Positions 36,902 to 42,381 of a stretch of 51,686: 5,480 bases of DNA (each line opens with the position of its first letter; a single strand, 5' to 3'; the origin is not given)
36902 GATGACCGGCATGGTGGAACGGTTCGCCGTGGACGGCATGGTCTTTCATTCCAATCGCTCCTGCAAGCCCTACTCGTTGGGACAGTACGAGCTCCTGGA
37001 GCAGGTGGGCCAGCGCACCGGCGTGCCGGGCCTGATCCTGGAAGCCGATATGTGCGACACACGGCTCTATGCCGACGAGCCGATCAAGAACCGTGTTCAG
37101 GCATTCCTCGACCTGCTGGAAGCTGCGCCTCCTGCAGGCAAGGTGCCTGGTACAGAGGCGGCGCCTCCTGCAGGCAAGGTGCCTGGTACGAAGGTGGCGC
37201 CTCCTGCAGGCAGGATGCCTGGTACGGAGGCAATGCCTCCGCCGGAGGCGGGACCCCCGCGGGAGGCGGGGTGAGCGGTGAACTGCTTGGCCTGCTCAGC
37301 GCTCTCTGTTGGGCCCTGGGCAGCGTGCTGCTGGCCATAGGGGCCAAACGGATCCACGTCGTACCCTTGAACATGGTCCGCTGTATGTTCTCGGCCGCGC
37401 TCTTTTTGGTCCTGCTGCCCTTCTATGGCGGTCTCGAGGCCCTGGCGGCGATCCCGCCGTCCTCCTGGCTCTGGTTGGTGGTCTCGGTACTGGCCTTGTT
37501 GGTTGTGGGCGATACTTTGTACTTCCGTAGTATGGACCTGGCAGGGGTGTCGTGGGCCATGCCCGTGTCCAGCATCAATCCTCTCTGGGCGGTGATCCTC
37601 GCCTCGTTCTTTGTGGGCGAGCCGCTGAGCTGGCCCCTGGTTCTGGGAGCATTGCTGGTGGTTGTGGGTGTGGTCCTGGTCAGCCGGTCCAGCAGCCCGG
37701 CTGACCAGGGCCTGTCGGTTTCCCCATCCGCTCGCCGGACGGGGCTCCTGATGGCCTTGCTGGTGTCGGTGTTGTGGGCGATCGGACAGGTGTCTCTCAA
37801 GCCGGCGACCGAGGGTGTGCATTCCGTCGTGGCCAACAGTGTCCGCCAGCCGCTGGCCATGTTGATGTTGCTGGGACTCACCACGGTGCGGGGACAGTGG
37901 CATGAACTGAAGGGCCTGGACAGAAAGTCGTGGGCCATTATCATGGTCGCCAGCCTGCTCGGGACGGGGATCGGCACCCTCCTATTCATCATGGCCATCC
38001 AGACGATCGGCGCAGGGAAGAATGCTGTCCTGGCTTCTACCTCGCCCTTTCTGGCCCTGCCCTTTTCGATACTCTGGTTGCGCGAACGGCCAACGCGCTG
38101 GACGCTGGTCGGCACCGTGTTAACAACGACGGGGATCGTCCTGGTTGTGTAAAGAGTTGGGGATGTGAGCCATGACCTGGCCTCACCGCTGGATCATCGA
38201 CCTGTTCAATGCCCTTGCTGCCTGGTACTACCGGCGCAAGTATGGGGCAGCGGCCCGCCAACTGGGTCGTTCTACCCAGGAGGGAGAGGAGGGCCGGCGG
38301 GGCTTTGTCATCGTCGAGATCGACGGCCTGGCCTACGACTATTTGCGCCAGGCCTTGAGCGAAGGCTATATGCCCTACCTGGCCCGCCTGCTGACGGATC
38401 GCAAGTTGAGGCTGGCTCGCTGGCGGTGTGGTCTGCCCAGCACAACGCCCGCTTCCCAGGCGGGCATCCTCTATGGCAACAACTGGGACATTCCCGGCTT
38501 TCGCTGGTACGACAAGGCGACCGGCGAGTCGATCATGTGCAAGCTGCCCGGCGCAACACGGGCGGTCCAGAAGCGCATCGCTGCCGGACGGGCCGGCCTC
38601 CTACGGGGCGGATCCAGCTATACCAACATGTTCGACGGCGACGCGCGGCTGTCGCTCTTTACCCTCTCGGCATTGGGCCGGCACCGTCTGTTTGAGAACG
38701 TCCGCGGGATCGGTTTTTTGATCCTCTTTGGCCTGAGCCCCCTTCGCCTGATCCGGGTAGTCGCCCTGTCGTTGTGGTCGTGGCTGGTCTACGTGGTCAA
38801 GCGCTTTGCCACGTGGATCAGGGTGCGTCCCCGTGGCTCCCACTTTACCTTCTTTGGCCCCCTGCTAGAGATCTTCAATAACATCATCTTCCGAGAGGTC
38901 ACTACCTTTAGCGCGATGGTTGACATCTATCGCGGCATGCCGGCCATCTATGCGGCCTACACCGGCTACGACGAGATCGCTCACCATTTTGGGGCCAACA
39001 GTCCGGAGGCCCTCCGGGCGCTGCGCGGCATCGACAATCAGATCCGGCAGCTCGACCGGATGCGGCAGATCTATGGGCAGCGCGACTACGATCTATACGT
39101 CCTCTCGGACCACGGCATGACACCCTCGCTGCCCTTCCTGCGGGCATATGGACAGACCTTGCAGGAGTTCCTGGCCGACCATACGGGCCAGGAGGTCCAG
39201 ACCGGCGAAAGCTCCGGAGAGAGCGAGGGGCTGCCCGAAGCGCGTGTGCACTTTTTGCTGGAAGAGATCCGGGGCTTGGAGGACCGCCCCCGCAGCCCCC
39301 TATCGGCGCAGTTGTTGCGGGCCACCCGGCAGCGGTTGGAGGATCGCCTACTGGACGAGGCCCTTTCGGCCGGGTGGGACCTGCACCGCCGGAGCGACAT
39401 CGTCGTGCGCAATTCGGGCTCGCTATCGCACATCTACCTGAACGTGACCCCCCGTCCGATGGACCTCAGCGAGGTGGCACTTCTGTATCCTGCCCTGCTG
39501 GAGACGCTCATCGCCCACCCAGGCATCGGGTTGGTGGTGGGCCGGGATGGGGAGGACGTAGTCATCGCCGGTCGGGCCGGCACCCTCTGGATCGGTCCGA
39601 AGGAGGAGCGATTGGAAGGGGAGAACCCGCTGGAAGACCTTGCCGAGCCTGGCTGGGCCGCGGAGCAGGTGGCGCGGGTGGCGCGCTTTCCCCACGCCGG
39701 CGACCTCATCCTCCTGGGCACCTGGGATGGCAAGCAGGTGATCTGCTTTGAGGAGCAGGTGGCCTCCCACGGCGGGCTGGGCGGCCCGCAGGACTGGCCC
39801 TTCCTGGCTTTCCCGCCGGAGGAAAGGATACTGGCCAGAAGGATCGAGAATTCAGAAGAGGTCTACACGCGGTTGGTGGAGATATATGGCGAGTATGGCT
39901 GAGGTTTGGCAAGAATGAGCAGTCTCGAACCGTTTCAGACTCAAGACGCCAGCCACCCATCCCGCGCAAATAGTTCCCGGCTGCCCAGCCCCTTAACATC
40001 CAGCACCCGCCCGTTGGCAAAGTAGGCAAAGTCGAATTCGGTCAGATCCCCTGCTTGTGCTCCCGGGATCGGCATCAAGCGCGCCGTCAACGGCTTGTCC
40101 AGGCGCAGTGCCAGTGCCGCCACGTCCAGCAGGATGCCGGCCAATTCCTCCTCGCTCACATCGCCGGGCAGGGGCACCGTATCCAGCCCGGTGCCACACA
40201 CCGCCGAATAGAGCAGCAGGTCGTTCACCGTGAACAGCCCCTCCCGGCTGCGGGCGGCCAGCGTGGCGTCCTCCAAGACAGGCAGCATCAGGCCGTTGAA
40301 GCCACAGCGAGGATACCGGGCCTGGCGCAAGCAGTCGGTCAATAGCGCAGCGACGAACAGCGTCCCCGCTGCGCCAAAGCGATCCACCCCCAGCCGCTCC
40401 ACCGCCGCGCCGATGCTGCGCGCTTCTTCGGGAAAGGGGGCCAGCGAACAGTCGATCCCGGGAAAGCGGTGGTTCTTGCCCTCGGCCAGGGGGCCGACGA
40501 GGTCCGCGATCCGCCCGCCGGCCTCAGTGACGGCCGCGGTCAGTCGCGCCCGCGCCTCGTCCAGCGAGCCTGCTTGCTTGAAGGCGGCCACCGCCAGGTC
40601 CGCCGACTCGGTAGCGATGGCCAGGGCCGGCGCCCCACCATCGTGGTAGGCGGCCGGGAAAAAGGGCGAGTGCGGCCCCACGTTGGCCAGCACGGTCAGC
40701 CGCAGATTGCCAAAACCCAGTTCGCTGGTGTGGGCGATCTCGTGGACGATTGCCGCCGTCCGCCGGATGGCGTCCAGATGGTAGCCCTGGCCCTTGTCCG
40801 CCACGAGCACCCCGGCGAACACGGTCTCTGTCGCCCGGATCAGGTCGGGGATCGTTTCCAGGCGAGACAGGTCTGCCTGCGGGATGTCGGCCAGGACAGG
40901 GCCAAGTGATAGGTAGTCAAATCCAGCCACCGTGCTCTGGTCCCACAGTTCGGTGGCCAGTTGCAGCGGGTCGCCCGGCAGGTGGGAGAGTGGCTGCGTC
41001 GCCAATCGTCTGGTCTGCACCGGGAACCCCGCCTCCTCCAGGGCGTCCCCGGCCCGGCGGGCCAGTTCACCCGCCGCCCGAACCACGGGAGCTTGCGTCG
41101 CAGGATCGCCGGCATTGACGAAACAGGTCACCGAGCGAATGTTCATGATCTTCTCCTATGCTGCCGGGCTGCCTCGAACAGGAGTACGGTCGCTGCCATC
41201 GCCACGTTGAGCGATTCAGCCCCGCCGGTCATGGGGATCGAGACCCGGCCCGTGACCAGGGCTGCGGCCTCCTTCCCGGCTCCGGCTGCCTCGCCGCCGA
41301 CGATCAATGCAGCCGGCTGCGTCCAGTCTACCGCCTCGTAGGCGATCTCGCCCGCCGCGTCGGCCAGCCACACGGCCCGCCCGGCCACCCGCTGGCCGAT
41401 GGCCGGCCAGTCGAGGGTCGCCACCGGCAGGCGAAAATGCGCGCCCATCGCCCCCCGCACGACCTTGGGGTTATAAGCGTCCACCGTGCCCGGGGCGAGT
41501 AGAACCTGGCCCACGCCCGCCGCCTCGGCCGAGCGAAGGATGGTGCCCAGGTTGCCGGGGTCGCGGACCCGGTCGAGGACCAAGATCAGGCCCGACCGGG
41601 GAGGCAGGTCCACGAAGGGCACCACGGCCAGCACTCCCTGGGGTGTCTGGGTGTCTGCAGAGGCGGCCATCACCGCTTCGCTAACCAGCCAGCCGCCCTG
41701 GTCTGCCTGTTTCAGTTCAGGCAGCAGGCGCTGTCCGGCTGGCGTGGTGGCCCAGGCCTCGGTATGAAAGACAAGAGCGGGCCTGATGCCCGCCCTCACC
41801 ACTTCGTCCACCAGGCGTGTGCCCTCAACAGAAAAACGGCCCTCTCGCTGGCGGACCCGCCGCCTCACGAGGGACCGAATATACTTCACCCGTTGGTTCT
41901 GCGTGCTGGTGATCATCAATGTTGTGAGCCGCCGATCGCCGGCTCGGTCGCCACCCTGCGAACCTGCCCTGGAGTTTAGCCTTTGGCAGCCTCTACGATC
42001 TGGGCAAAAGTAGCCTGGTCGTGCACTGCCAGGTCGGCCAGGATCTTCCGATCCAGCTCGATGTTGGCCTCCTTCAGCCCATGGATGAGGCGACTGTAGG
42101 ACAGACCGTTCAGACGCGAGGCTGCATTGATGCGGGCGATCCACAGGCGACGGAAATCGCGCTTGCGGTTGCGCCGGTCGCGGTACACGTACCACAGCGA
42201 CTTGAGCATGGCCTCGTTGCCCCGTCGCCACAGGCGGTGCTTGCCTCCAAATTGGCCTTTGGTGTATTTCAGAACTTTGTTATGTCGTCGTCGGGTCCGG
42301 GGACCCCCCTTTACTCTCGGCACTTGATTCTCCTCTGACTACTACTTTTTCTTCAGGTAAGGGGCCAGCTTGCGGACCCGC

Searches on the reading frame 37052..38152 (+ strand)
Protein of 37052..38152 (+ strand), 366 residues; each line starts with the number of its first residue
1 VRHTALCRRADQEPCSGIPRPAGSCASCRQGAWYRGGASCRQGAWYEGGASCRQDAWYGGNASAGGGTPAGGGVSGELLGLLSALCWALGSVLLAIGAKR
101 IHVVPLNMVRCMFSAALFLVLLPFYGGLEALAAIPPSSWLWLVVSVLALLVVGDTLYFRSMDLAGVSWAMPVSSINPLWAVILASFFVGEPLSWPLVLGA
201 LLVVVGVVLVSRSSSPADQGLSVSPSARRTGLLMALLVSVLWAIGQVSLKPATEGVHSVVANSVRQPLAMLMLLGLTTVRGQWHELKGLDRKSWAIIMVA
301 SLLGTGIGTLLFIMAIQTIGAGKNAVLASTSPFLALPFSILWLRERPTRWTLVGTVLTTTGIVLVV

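Call 50: search_protein_families(library=pfam, proteins=[window:37052-38152:+], max_evalue=0.001)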
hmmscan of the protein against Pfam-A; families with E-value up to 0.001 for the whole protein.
window:37052-38152:+ (366 aa): 2 families
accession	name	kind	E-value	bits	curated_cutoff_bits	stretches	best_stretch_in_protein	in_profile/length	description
PF00892.27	EamA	-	1.7e-43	148.6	28.2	2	230-366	2-134/135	EamA-like transporter family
PF03151.22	TPT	-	1.7e-05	24.8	30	1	84-211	7-136/291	Triose-phosphate Transporter family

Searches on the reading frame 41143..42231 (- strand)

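Call 50: search_protein_families(library=pfam, proteins=[window:41143-42231:-], max_evalue=0.001)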
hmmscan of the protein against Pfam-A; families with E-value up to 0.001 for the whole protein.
window:41143-42231:- (362 aa): 3 families
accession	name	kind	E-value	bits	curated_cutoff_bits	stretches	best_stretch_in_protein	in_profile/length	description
PF00588.24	SpoU_methylase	-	5.9e-32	111.2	29.7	1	215-352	2-142/142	SpoU rRNA Methylase family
PF22435.1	MRM3-like_sub_bind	-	6.8e-18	65.3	27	1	112-202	1-84/84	MRM3-like substrate binding domain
PF08032.17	SpoU_sub_bind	-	6.1e-05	23.7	22.8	1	135-205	2-71/76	RNA 2'-O ribose methyltransferase substrate binding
